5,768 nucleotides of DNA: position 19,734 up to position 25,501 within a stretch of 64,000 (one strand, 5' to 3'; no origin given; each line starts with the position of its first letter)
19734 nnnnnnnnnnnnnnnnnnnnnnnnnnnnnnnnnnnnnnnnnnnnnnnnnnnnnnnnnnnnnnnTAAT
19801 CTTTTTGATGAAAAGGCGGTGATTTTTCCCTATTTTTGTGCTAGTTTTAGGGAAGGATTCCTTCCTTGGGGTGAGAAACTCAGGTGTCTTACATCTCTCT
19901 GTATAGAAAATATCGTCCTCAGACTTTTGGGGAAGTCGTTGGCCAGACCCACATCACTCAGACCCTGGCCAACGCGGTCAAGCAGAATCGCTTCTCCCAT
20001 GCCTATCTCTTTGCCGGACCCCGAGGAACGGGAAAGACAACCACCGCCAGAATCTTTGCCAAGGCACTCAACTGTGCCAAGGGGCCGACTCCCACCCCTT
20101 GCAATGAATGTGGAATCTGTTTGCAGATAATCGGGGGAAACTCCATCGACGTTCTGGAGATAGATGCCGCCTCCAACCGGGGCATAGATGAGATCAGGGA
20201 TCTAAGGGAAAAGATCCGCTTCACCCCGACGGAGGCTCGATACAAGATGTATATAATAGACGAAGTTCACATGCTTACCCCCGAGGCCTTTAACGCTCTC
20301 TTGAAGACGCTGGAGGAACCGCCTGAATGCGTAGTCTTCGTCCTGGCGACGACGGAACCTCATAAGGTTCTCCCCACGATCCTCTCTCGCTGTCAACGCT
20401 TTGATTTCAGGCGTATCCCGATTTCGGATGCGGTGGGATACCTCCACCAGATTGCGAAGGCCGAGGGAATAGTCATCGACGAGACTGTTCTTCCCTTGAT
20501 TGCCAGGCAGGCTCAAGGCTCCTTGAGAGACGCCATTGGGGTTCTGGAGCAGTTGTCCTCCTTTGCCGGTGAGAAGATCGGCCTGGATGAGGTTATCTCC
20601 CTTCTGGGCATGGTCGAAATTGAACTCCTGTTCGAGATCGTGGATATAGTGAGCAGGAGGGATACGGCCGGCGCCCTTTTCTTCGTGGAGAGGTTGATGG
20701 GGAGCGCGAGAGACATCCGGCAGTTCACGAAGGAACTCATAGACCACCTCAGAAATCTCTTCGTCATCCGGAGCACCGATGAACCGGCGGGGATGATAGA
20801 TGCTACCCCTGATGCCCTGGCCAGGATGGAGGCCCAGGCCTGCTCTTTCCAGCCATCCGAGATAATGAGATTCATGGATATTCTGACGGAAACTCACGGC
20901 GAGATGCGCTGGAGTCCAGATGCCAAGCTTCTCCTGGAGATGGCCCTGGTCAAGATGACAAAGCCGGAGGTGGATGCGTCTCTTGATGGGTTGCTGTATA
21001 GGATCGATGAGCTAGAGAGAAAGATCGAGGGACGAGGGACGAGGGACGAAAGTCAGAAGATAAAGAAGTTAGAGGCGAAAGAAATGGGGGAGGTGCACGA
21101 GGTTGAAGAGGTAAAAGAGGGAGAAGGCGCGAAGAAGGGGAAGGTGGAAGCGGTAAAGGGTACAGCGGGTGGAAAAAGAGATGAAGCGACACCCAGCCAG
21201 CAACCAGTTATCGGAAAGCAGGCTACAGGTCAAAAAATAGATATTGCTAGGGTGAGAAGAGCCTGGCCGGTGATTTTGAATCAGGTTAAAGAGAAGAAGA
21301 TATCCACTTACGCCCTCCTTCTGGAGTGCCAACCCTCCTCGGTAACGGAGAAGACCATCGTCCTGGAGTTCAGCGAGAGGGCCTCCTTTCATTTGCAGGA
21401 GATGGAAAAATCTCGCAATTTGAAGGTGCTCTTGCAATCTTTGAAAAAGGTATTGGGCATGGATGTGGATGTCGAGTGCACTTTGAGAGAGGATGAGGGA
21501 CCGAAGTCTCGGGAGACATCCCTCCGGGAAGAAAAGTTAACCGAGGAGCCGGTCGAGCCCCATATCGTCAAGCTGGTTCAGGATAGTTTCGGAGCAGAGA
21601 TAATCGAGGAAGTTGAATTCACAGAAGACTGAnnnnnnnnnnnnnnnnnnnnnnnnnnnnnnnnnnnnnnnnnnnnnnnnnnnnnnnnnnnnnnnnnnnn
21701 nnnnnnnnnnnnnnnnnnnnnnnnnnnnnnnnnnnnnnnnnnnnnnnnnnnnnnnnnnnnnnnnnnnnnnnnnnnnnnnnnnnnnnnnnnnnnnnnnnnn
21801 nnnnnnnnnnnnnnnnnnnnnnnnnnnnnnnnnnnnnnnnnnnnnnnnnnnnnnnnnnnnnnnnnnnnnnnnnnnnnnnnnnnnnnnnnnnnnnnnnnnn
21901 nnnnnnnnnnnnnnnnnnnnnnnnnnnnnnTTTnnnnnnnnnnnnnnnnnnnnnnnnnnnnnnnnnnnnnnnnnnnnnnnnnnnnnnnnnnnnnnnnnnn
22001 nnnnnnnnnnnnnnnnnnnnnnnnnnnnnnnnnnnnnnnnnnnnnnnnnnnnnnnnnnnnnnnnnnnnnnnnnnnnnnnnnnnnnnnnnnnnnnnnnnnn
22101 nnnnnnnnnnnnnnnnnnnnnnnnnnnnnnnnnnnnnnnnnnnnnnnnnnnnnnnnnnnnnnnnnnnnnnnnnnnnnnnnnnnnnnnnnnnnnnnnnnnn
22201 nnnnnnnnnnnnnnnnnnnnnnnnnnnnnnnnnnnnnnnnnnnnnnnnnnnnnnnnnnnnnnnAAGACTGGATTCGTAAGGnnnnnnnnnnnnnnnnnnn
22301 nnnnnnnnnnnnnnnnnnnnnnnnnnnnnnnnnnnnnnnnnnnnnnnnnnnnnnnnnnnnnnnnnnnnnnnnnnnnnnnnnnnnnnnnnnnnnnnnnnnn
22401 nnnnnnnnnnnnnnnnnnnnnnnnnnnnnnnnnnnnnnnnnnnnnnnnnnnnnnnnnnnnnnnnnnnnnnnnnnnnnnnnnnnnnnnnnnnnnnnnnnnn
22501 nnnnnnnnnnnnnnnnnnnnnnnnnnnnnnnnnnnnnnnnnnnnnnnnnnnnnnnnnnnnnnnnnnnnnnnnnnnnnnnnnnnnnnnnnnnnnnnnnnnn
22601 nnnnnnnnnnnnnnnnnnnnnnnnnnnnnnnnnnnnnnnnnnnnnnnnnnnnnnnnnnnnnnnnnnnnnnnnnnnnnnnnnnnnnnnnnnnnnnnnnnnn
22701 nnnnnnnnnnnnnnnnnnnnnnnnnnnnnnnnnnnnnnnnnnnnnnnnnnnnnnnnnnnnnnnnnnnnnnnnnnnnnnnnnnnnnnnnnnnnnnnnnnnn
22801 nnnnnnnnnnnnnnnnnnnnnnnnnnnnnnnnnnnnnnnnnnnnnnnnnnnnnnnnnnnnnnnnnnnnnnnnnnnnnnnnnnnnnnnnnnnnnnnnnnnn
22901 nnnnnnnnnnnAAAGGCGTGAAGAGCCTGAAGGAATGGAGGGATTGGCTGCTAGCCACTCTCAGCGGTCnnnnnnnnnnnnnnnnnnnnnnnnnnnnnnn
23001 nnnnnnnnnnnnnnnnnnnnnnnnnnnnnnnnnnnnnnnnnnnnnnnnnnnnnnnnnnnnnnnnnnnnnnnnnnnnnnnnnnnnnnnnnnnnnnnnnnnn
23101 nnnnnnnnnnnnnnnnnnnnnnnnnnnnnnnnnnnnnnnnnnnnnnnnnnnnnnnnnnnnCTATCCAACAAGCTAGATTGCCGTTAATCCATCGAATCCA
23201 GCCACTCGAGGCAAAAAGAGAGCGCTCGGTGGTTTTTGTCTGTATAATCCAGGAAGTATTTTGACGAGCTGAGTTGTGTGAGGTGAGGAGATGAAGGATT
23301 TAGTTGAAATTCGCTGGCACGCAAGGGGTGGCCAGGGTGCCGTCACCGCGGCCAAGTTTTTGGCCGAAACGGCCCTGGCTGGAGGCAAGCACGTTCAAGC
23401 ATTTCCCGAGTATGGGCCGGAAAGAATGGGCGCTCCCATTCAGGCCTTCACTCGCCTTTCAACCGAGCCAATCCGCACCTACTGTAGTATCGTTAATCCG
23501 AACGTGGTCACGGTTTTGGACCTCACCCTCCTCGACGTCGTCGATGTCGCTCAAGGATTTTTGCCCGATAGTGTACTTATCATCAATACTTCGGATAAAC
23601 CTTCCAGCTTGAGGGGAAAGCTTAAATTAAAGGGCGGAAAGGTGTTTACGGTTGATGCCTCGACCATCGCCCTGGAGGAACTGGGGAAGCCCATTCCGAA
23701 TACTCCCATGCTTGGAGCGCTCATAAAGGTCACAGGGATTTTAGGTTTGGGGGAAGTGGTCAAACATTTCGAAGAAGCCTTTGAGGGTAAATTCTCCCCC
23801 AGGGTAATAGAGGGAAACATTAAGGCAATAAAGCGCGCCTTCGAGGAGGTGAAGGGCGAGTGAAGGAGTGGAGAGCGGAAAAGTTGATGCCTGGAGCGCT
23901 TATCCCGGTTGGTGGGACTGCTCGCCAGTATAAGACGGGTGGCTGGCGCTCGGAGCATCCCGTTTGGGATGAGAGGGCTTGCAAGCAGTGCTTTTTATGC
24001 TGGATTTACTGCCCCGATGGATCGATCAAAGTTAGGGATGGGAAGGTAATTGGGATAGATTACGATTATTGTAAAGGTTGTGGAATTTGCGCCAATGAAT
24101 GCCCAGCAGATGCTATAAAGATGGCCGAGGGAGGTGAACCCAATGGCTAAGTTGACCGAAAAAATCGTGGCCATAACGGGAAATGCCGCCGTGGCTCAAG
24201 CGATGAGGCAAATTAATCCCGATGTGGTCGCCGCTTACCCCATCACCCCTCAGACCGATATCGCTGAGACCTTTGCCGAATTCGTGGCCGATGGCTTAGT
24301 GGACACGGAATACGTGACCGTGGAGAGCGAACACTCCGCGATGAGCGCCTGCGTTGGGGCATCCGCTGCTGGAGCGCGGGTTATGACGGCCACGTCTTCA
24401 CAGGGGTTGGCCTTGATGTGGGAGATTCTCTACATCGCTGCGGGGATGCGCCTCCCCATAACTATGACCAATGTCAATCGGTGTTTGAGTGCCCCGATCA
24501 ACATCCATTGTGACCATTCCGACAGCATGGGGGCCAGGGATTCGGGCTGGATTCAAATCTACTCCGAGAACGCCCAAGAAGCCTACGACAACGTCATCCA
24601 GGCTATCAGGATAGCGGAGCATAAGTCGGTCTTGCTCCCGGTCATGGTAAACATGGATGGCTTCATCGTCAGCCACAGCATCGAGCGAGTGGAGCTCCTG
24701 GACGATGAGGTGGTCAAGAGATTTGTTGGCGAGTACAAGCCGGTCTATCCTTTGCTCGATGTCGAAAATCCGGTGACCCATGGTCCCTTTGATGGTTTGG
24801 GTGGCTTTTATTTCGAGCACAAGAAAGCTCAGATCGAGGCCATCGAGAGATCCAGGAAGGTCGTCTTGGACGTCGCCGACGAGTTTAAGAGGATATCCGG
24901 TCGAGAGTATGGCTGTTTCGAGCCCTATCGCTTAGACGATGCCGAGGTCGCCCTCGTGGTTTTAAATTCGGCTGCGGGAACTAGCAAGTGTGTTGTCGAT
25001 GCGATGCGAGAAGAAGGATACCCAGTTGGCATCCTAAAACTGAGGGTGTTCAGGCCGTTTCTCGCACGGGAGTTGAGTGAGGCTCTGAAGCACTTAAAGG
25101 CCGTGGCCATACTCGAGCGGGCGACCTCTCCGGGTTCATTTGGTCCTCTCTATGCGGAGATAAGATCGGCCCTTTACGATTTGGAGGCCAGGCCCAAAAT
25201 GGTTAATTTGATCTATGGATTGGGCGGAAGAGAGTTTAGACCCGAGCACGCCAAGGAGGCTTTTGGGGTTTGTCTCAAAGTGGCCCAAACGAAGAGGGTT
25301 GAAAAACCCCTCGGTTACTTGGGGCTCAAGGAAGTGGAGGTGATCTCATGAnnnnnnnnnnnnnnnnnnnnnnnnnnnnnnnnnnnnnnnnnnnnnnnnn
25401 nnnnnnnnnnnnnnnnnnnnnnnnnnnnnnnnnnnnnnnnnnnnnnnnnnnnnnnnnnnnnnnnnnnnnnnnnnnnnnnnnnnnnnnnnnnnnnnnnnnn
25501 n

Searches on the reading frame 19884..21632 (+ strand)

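Call 39: search_protein_families(library=pfam, proteins=[window:19884-21632:+], max_evalue=0.0001)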
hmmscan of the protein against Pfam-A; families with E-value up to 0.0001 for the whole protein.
window:19884-21632:+ (582 aa): 9 families
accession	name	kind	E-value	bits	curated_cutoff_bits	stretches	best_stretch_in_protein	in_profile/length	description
PF13177.12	DNA_pol3_delta2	-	6.4e-49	166.5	27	1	21-177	2-159/161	DNA polymerase III, delta subunit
PF20964.2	DnaX_C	-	1.5e-14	54.4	26.2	1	454-535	9-88/113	DNA polymerase III subunit tau, C-terminal domain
PF12169.13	DNA_pol3_gamma3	-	2.8e-14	53.5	24.4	1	234-360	3-129/143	DNA polymerase III subunits gamma and tau domain III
PF00004.35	AAA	-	1.4e-12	48.7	21.2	1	42-174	2-124/131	ATPase family associated with various cellular activities (AAA)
PF22608.2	DNAX_ATPase_lid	-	3.3e-08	33.6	27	1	185-223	4-42/49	DNA polymerase III clamp loader subunit, ATPase lid domain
PF06068.19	TIP49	-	3.7e-08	33.4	23.8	0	124-156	279-310/347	TIP49 P-loop domain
PF05496.18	RuvB_N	-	1.6e-06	28.4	27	1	11-73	2-68/159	Holliday junction DNA helicase RuvB P-loop domain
PF13401.12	AAA_22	-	1.3e-05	26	27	0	42-153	9-119/130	AAA domain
PF07728.20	AAA_5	-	2.4e-05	24.8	22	0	42-145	3-92/139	AAA domain (dynein-related subfamily)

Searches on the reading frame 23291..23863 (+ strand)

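Call 39: search_protein_families(library=pfam, proteins=[window:23291-23863:+], max_evalue=0.0001)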
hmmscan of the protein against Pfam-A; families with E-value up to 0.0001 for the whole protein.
window:23291-23863:+ (190 aa): 1 family
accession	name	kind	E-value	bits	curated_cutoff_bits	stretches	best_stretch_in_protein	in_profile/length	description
PF01558.24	POR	-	4.5e-42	144.6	27.4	1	13-185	1-173/173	Pyruvate ferredoxin/flavodoxin oxidoreductase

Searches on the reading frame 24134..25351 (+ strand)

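Call 36: search_protein_families(library=pfam, proteins=[window:24134-25351:+], max_evalue=0.0001)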
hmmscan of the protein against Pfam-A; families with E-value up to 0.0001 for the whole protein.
window:24134-25351:+ (405 aa): 2 families
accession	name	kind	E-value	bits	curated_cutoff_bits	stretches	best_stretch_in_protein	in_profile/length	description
PF01855.24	POR_N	-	9.9e-79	264.8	27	1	23-247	2-229/231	Pyruvate flavodoxin/ferredoxin oxidoreductase, thiamine diP-bdg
PF17147.9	PFOR_II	-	9.2e-28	97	27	1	270-372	1-101/102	Pyruvate:ferredoxin oxidoreductase core domain II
